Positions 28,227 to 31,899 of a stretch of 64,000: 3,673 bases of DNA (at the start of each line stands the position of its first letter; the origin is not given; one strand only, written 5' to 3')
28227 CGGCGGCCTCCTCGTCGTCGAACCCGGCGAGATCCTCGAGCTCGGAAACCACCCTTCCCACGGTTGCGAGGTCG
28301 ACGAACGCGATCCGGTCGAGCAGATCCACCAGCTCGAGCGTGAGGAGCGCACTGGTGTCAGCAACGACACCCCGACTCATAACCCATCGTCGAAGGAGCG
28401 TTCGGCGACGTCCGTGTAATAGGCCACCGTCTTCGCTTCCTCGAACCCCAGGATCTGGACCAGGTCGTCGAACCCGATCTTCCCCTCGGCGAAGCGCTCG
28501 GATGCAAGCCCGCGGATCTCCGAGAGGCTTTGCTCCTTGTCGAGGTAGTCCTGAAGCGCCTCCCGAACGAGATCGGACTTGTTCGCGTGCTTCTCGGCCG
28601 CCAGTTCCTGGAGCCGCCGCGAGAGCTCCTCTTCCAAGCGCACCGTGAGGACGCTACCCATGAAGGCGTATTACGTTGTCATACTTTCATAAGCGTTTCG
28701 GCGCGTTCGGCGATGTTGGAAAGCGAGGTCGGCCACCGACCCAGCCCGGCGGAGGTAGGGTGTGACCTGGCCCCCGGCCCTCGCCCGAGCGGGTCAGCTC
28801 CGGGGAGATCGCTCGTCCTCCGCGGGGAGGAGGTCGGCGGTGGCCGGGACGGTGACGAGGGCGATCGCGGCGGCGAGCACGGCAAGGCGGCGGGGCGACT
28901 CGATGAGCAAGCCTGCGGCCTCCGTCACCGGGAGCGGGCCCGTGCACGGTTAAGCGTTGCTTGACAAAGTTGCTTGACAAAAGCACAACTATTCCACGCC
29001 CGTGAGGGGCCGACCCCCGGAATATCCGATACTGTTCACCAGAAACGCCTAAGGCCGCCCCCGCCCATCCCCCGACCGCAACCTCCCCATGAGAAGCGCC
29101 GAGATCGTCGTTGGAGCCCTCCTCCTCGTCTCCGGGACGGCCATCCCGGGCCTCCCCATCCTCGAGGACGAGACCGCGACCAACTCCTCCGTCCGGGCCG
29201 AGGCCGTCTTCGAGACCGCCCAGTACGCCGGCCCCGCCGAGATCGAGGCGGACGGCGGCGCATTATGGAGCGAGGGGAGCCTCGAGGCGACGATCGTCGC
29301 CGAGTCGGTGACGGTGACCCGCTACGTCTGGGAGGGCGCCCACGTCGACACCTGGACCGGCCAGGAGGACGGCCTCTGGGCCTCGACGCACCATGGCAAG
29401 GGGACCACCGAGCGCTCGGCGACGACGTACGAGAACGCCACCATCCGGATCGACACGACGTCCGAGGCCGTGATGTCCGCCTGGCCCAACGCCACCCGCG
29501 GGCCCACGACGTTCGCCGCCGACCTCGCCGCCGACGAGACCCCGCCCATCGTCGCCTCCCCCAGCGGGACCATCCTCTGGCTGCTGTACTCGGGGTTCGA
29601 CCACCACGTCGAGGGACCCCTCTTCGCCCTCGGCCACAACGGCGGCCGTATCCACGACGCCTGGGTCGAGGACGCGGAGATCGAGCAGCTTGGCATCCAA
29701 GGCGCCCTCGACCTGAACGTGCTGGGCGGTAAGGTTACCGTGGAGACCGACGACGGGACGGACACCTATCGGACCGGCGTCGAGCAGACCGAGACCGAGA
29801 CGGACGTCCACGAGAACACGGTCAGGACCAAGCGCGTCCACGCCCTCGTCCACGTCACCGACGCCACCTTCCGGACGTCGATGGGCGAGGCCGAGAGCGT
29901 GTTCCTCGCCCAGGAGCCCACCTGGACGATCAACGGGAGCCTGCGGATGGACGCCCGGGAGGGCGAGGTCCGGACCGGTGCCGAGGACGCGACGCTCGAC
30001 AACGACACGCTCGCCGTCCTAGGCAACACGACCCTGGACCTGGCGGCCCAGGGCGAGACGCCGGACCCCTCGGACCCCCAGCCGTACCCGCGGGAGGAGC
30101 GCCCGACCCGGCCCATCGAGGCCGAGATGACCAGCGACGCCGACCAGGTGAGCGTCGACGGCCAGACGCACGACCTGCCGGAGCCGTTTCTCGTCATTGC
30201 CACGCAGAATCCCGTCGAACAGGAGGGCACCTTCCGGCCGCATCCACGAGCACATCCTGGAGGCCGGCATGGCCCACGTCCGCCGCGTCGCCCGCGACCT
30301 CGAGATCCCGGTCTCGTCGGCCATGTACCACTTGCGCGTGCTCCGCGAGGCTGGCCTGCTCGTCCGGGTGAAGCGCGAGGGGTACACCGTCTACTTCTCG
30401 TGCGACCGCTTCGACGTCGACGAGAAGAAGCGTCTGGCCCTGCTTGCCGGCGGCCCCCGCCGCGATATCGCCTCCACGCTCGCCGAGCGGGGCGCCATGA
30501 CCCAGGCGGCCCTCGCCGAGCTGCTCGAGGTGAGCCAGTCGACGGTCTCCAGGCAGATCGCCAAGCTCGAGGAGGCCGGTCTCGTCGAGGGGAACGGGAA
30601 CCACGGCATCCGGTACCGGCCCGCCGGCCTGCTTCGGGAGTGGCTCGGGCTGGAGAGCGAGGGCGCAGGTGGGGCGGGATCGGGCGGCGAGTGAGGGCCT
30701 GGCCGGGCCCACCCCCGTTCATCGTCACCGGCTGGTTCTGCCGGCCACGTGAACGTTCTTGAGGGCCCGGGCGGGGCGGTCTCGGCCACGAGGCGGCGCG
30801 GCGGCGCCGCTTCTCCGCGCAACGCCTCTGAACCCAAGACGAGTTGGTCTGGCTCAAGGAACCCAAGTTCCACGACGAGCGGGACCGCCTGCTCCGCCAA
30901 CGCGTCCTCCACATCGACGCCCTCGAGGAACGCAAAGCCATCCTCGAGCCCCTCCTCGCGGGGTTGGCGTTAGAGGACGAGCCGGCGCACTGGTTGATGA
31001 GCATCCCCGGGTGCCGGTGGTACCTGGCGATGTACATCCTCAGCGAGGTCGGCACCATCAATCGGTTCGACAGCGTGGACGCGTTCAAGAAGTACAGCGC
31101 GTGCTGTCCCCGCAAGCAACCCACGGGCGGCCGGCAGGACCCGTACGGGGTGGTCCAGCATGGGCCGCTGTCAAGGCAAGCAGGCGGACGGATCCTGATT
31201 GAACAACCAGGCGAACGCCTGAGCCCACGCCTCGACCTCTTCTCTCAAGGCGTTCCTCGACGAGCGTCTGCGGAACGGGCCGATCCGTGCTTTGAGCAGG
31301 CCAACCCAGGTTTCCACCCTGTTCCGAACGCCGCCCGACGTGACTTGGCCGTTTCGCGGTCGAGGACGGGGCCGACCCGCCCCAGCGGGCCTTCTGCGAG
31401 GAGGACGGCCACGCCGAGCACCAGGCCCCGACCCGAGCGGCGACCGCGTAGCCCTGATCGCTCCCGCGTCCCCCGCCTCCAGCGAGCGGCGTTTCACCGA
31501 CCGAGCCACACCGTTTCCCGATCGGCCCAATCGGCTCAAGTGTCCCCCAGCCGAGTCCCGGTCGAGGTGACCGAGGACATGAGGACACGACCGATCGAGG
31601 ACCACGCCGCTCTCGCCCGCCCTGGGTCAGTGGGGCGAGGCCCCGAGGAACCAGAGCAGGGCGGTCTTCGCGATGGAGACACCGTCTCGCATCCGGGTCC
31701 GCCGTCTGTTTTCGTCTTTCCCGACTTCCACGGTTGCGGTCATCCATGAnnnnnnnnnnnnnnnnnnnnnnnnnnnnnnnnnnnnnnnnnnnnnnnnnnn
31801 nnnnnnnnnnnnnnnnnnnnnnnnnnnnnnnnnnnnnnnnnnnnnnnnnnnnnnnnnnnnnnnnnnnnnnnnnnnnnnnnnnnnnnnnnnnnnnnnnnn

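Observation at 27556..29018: RHH-PIN toxin-antitoxin cassette bracketed by 134-170-bp direct repeats that duplicate a neighbouring gene's promoter and first 30 codons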

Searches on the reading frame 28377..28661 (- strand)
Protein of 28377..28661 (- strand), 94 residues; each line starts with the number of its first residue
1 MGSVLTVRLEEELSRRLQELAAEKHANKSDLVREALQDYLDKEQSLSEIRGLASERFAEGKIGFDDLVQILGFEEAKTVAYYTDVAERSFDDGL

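Call 5: search_protein_families(library=pfam, proteins=[window:28377-28661:-], max_evalue=0.01)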
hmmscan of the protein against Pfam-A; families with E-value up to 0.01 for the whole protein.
window:28377-28661:- (94 aa): 3 families
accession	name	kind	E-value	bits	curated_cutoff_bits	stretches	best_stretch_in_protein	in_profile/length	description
PF01402.27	RHH_1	-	2.6e-09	37.1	20.5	1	5-42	2-39/39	Ribbon-helix-helix protein, copG family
PF12651.13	RHH_3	-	0.00018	21.9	21.6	1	6-42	6-42/44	Ribbon-helix-helix domain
PF19807.5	DUF6290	-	0.00022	21.8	27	1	3-55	2-54/72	Family of unknown function (DUF6290)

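Call 7: search_protein_families(library=pfam, proteins=[window:28377-28661:-], max_evalue=10)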
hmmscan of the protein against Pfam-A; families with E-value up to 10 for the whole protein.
window:28377-28661:- (94 aa): 11 families
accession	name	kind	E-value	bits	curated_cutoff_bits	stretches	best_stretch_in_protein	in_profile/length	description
PF01402.27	RHH_1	-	2.6e-09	37.1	20.5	1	5-42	2-39/39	Ribbon-helix-helix protein, copG family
PF12651.13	RHH_3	-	0.00018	21.9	21.6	1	6-42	6-42/44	Ribbon-helix-helix domain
PF19807.5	DUF6290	-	0.00022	21.8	27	1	3-55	2-54/72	Family of unknown function (DUF6290)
PF20605.4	Antitox_RHH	-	0.013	16.1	27.2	1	12-43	14-45/50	Antitoxin-like ribbon-helix-helix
PF07704.17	PSK_trans_fac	-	0.015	16.6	28.3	1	14-46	11-43/82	Rv0623-like transcription factor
PF19891.5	DUF6364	-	0.015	16.2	27.3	1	5-49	5-45/70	Family of unknown function (DUF6364)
PF09957.15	VapB_antitoxin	-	0.015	15.6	23.4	1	24-50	20-45/47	Bacterial antitoxin of type II TA system, VapB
PF23236.1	WH2_Lhr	-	0.079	14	27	1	47-92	13-52/105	Large helicase-related protein, winged-helix domain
PF13467.12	RHH_4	-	0.12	12.9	25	1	4-38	12-47/67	Ribbon-helix-helix domain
PF00589.27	Phage_integrase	-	0.14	12.4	27.1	1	42-87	125-170/172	Phage integrase family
PF24434.1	DUF7557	-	0.22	11.5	25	1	6-48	3-44/45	Family of unknown function (DUF7557)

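Call 8: search_protein_families(library=ncbifam, proteins=[window:28377-28661:-], max_evalue=10)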
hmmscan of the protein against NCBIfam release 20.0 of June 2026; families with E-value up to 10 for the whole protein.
window:28377-28661:- (94 aa): 9 families
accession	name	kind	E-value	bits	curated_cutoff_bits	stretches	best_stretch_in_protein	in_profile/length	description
NF048017.1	antitoxin_RelB_like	equivalog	4.4e-07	30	50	1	8-48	1-41/70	type II toxin-antitoxin system RelB family antitoxin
NF053762.1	aCcr1_fam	equivalog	1.1e-06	28.4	60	1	4-40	2-38/38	aCcr1 family cell cycle regulator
NF041793.1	ORF56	equivalog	2.4e-05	24.3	50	1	11-41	9-39/39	ORF56 family plasmid copy control protein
NF008671.0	PRK11675.1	equivalog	0.0054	17.1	62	1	6-45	54-93/95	LexA regulated protein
NF046040.1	RelB_antitoxin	equivalog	0.0098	16.2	50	1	6-43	2-39/69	type II toxin-antitoxin system RelB family antitoxin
NF041551.1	YlcI_YnfO_N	subfamily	0.01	15.9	30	1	5-40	5-39/42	YlcI/YnfO family protein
NF002169.0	PRK01002.1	subfamily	0.067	13.1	111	1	6-51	8-54/141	nickel responsive regulator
NF052617.1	slr0373_blue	equivalog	0.078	13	100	1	6-50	7-51/113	slr0373 family blue light stress response protein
NF002815.0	PRK02967.1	equivalog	0.09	12.8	83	1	5-47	4-47/139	nickel-responsive transcriptional regulator NikR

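Call 29: find_encoding_contigs(protein=window:28377-28661:-, flank=10000, max_places=10)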
Protein window:28377-28661:- (94 aa): 1 contig read that carries it; 1 place shown.
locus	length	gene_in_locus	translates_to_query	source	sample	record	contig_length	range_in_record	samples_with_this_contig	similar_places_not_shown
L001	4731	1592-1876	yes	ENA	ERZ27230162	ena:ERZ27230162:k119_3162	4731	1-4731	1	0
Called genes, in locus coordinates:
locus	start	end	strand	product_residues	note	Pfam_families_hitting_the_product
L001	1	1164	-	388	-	?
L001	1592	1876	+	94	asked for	PF01402:RHH_1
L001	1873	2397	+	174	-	PF11848:DUF3368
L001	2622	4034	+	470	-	-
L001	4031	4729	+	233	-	?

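Call 57: search_protein_families(library=padloc, proteins=[window:28377-28661:-], max_evalue=1)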
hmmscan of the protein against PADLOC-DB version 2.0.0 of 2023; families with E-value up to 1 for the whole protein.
window:28377-28661:- (94 aa): 0 families

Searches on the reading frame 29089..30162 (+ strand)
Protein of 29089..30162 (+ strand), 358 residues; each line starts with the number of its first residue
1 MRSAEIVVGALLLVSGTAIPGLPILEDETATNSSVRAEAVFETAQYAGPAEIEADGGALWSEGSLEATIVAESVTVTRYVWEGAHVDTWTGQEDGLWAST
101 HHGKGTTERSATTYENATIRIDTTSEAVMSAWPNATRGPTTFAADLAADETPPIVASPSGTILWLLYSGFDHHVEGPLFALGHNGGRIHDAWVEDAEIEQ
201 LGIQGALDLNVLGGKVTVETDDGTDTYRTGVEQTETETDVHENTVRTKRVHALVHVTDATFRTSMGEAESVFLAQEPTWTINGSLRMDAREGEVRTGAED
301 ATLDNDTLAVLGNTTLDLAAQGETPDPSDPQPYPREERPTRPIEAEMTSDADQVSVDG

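Call 32: find_homologous_proteins(query=window:29089-30162:+)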
Query window:29089-30162:+ (358 aa): 8 proteins with E <= 0.001 among 5059 candidates.
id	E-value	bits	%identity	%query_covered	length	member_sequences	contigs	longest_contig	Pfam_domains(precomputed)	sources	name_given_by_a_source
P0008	3.7e-221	752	95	100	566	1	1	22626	PF08279.19,PF25212.3,PF01978.26,PF01022.27,PF09339.17,PF12802.14,PF24266.2,PF01325.26,PF25213.2,PF01047.29,PF12840.14,PF13412.13,PF02082.27,PF13463.13,PF13545.13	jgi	jgi:predicted transcriptional regulator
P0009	1.6e-154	532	69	100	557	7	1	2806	PF01047.29,PF12840.14,PF13412.13,PF01978.26,PF01022.27,PF09339.17,PF12802.14,PF24266.2,PF01325.26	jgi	-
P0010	4.5e-151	521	67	100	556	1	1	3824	PF13384.13,PF01978.26,PF01022.27,PF09339.17,PF12802.14,PF24266.2,PF01325.26,PF25213.2,PF01047.29,PF12840.14,PF13412.13,PF13545.13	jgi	jgi:predicted transcriptional regulator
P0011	3.1e-135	469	63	95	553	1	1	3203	PF08279.19,PF21476.5,PF25212.3,PF01978.26,PF01022.27,PF09339.17,PF12802.14,PF24266.2,PF24034.2,PF01325.26,PF01047.29,PF12840.14,PF13412.13,PF13463.13,PF13545.13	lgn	-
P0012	2.1e-122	427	57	94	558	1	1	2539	PF12840.14,PF13412.13,PF01978.26,PF01022.27,PF09339.17,PF12802.14,PF24266.2,PF24034.2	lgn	-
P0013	8.7e-99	349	51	97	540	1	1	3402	PF12840.14,PF13412.13,PF01978.26,PF01022.27,PF09339.17,PF12802.14,PF13545.13,PF24266.2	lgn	-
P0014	2.9e-78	282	46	90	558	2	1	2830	PF01047.29,PF12840.14,PF13412.13,PF01978.26,PF01022.27,PF24266.2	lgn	-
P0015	3.1e-27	114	31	90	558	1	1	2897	PF12840.14,PF13412.13,PF01978.26,PF01022.27,PF09339.17,PF12802.14,PF24266.2,PF25213.2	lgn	-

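Call 34: find_encoding_contigs(protein=P0008, flank=10000, max_places=10)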
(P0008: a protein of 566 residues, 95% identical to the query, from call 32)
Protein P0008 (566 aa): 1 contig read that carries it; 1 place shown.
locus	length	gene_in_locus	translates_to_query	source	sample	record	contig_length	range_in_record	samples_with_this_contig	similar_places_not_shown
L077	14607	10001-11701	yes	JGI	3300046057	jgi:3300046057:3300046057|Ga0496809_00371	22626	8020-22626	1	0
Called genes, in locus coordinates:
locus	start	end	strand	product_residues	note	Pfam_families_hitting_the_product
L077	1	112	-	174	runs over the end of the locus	PF11848:DUF3368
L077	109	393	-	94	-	PF01402:RHH_1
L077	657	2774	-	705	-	PF13229:Beta_helix (weak), PF05048:NosD (weak), PF13229:Beta_helix, PF05048:NosD, PF13229:Beta_helix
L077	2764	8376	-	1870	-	PF00082:Peptidase_S8, PF00801:PKD, PF18911:PKD_4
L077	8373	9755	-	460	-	-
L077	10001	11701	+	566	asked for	PF12840:HTH_20 (weak), PF24266:HTH_HVO_0163_N, PF25213:HVO_A0261_N (weak), PF01022:HTH_5, PF01047:MarR, PF01325:Fe_dep_repress (weak), PF12802:MarR_2, PF12840:HTH_20, +8 more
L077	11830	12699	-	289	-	PF02629:CoA_binding, PF13380:CoA_binding_2 (weak), PF00549:Ligase_CoA, PF13607:Succ_CoA_lig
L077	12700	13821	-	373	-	PF01071:GARS_A (weak), PF08442:ATP-grasp_2, PF13549:ATP-grasp_5 (faint), PF24948:Citrate_synth_N, PF00549:Ligase_CoA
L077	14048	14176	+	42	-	-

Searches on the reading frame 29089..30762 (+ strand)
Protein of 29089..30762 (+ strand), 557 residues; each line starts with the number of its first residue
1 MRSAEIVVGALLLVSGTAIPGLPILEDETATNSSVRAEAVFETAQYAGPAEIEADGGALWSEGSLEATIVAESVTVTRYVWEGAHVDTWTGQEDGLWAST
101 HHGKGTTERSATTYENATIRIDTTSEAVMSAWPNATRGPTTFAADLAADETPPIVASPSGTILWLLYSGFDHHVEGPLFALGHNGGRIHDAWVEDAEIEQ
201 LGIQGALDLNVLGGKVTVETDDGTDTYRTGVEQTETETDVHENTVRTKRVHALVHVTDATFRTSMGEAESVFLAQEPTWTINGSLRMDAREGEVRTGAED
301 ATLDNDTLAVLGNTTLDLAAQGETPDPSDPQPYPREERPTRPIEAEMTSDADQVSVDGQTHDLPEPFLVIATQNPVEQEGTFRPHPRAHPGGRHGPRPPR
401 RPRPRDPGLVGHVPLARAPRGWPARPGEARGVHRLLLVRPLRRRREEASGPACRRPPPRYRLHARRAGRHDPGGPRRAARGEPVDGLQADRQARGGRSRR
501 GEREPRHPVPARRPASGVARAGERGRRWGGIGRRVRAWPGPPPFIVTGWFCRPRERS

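Call 5: search_protein_families(library=pfam, proteins=[window:29089-30762:+], max_evalue=0.01)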
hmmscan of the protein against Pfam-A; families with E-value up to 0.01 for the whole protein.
window:29089-30762:+ (557 aa): 1 family
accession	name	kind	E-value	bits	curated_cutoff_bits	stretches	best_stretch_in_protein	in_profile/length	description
PF07726.17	AAA_3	-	1.1e-09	38.8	27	1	351-383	88-120/131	ATPase family associated with various cellular activities (AAA)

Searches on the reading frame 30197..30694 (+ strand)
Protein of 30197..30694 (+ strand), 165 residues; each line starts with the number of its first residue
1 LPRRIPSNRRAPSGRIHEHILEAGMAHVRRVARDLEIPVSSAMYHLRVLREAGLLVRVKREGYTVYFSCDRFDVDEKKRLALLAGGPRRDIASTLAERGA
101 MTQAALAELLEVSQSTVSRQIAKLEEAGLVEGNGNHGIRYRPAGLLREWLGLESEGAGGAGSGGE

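Call 5: search_protein_families(library=pfam, proteins=[window:30197-30694:+], max_evalue=0.01)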
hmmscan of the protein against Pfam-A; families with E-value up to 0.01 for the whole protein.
window:30197-30694:+ (165 aa): 33 families (the best 25 are shown)
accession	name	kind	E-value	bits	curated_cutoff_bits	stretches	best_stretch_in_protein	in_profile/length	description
PF12840.13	HTH_20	-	5.2e-19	68.4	27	2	88-131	6-49/51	Helix-turn-helix domain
PF01022.26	HTH_5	-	1.3e-15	57.4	22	2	88-131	4-46/47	Bacterial regulatory protein, arsR family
PF12802.13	MarR_2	-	9.1e-14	51.8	27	1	93-131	12-51/61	MarR family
PF13412.12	HTH_24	-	1.8e-12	47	21.9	1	89-131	6-48/48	Winged helix-turn-helix DNA-binding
PF01978.25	TrmB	-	9.1e-12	45.1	25.6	2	94-142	16-64/68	Sugar-specific transcriptional regulator TrmB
PF01047.28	MarR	-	8e-11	42.1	24.6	1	94-131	11-48/59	MarR family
PF01325.25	Fe_dep_repress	-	1.7e-10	41.4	26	1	97-137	19-59/60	Iron dependent repressor, N-terminal DNA binding domain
PF09339.16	HTH_IclR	-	5.4e-10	39.3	22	1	97-131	15-49/52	IclR helix-turn-helix domain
PF08279.18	HTH_11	-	2.6e-09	37.3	25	1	88-139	2-55/55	HTH domain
PF13463.12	HTH_27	-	5.3e-09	36.7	22.2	1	96-135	13-53/68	Winged helix DNA-binding domain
PF13545.12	HTH_Crp_2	-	8.4e-09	35.7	27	1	100-139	22-60/70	Crp-like helix-turn-helix domain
PF25213.1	HVO_A0261_N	-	1.6e-08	34.8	35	1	83-134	7-58/86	HVO_A0261 N-terminal domain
PF24266.1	HTH_HVO_0163_N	-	1e-07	32.4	31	1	15-80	6-70/70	HVO_0163, N-terminal HTH domain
PF25212.1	HVO_A0114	-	2.4e-07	30.9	27.6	1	88-133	24-69/84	HVO_A0114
PF00126.33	HTH_1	-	3.4e-07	30.5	26.6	1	94-126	9-39/60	Bacterial regulatory helix-turn-helix protein, lysR family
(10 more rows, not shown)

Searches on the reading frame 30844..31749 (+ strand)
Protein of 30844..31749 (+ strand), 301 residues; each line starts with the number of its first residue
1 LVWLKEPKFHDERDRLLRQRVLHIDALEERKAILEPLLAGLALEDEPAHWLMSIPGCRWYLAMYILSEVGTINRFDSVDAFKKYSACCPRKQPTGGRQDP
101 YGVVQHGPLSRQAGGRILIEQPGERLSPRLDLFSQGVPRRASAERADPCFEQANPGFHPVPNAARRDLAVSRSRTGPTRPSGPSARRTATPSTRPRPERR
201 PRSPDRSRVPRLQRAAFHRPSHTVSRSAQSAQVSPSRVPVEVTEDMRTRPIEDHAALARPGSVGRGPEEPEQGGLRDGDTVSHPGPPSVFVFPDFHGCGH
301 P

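Call 5: search_protein_families(library=pfam, proteins=[window:30844-31749:+], max_evalue=0.01)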
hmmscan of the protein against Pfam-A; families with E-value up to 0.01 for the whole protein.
window:30844-31749:+ (301 aa): 1 family
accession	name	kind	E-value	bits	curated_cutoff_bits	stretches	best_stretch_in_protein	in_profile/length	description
PF02371.22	Transposase_20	-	4.6e-06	27.4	21.3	1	49-99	2-52/87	Transposase IS116/IS110/IS902 family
